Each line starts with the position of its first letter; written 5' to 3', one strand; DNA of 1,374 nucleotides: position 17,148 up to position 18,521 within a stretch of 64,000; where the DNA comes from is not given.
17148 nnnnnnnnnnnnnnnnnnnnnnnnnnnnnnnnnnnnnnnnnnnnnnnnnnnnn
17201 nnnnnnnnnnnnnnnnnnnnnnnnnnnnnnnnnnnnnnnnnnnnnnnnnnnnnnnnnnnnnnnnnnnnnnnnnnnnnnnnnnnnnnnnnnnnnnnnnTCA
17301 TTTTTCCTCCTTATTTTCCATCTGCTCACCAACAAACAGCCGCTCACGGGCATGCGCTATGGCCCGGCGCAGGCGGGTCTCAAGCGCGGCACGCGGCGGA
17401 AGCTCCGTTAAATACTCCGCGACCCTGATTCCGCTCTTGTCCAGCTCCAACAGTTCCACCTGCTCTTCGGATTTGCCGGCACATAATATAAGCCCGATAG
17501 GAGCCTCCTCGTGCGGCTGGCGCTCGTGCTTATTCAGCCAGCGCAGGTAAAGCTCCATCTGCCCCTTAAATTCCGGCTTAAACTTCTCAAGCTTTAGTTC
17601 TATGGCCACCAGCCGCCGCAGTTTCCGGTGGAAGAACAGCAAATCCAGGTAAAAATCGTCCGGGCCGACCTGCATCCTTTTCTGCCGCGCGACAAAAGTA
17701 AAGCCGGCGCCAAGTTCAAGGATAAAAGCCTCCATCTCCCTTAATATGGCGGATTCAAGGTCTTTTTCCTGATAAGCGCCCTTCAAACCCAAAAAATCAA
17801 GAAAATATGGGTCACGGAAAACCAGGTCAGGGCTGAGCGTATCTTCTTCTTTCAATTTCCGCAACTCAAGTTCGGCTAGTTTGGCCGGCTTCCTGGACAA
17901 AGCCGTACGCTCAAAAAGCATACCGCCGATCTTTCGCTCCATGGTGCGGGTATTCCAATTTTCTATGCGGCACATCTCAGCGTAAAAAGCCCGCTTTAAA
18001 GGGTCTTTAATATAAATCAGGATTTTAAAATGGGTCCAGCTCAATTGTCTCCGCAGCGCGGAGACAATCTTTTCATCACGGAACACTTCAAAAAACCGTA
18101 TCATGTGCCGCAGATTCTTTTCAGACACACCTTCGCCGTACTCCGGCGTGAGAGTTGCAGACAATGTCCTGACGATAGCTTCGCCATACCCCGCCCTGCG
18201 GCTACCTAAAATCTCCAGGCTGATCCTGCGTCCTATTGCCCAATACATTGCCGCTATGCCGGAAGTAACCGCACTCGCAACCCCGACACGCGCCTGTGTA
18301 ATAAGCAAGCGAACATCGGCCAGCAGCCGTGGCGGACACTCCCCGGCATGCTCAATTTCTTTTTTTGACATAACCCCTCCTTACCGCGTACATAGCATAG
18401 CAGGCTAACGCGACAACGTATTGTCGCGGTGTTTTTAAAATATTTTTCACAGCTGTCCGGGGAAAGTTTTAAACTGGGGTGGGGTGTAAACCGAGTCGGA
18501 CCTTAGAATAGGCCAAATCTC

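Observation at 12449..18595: Cassette-like accessory segment between tRNA-Cys and the ABC-F gene, partitioned by a repeated multi-palindrome module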

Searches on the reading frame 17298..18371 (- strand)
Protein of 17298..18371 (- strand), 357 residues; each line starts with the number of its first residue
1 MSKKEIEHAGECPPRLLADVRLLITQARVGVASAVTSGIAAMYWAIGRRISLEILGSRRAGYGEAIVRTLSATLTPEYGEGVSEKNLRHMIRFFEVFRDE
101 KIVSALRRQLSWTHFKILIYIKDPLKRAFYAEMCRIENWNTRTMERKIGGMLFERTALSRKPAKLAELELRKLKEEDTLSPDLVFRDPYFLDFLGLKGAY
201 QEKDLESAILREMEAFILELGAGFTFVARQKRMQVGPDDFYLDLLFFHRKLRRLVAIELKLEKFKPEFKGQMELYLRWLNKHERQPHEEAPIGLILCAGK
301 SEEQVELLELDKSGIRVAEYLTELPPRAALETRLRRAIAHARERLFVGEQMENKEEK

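Call 7: search_protein_families(library=pfam, proteins=[window:17298-18371:-], max_evalue=0.01)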
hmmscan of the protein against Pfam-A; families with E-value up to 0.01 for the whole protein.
window:17298-18371:- (357 aa): 2 families
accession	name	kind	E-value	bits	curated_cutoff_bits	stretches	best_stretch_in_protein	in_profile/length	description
PF06250.17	YhcG_C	-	7.6e-48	162.8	32.5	1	184-330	3-152/157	YhcG PDDEXK nuclease domain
PF17761.7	DUF1016_N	-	1.7e-42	145.2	32.8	1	20-155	2-137/137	DUF1016 N-terminal domain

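Call 8: search_protein_families(library=padloc, proteins=[window:17298-18371:-], max_evalue=0.01)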
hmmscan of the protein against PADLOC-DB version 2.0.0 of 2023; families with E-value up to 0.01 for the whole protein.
window:17298-18371:- (357 aa): 33 families (the best 25 are shown)
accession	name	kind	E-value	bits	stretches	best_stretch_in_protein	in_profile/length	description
PDLC04807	PDC-S02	-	5.2e-125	415.3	1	13-345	13-346/351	-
PDLC04822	PDC-S02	-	2.5e-112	373.3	1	14-306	11-293/294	-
PDLC04817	PDC-S02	-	2e-108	360.3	2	13-211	8-206/286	-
PDLC04831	PDC-S02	-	7.2e-87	290.1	1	13-327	11-322/346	-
PDLC04795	PDC-S02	-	2.2e-86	288.2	1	15-338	26-344/357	-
PDLC04810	PDC-S02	-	8.4e-80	266.6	1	16-329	14-335/355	-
PDLC04803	PDC-S02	-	1.1e-78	262.7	1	77-343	5-263/269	-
PDLC04825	PDC-S02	-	3.1e-67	224.2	1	11-191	12-192/193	-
PDLC04820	PDC-S02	-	2.6e-60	202.2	1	13-340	26-322/332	-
PDLC04827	PDC-S02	-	3.6e-56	188.4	1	14-236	11-230/234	-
PDLC04813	PDC-S02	-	3.8e-50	168.2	1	184-337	7-161/175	-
PDLC04821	PDC-S02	-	1.7e-38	129.8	1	7-132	7-129/133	-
PDLC01464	PD_DExK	-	2.2e-38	129.5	1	112-258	1-126/126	"CAS-I,CAS-II,CAS-III,CAS-IV,CAS-V,CAS-VI; associated"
PDLC04812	PDC-S02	-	8e-36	121.2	1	15-155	10-148/151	-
PDLC04826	PDC-S02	-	2.6e-32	110.2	1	15-225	13-217/222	-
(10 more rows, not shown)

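Call 9: search_protein_families(library=ncbifam, proteins=[window:17298-18371:-], max_evalue=0.01)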
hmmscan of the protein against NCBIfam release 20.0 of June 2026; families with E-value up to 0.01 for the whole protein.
window:17298-18371:- (357 aa): 1 family
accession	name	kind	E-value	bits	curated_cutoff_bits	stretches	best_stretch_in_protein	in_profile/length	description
NF003270.0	PRK04247.1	equivalog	0.0057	15.7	216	1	200-300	128-215/250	endonuclease NucS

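Call 79: find_encoding_contigs(protein=window:17298-18371:-, flank=6000, max_places=10)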
Protein window:17298-18371:- (357 aa): 18 contigs read that carry it; 4 places shown.
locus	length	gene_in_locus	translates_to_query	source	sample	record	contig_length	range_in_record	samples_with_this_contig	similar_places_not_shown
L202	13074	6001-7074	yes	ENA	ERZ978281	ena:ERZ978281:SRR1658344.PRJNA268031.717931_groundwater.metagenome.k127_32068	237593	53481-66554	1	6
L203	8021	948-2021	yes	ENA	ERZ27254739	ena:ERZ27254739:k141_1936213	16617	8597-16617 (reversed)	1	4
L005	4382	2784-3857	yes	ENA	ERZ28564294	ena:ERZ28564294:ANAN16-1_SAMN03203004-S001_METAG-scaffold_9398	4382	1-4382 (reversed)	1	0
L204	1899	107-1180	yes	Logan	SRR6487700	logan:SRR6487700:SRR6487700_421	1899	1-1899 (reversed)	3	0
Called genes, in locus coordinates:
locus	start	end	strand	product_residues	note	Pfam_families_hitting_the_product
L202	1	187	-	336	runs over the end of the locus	PF07661:MORN_2 (faint)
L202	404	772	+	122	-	-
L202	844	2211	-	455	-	-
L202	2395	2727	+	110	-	PF14357:DUF4404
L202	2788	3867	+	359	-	PF01795:Methyltransf_5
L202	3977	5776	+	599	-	PF03193:RsgA_GTPase (faint), PF13476:AAA_23 (faint), PF13555:AAA_29 (faint), PF00005:ABC_tran, PF02463:SMC_N (faint), PF13304:AAA_21 (faint), PF13521:AAA_28 (faint), PF00005:ABC_tran, +1 more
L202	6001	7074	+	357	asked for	PF17761:DUF1016_N, PF06250:YhcG_C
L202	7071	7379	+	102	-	-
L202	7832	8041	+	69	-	-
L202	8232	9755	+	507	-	PF00106:adh_short (weak), PF13561:adh_short_C2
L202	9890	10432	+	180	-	PF10543:ORF6N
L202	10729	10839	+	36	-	-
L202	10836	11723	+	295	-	PF00037:Fer4, PF12837:Fer4_6, PF13237:Fer4_10, PF14697:Fer4_21 (weak), PF25160:LdpA_Fe-S-bd (faint), PF12838:Fer4_7 (weak), PF13187:Fer4_9 (weak), PF27217:AF_0155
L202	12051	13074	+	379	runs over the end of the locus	PF00155:Aminotran_1_2, PF01041:DegT_DnrJ_EryC1 (weak), PF01053:Cys_Met_Meta_PP (weak)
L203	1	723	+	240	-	?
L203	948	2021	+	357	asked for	PF17761:DUF1016_N, PF06250:YhcG_C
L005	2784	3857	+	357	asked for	PF17761:DUF1016_N, PF06250:YhcG_C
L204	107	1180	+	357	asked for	PF17761:DUF1016_N, PF06250:YhcG_C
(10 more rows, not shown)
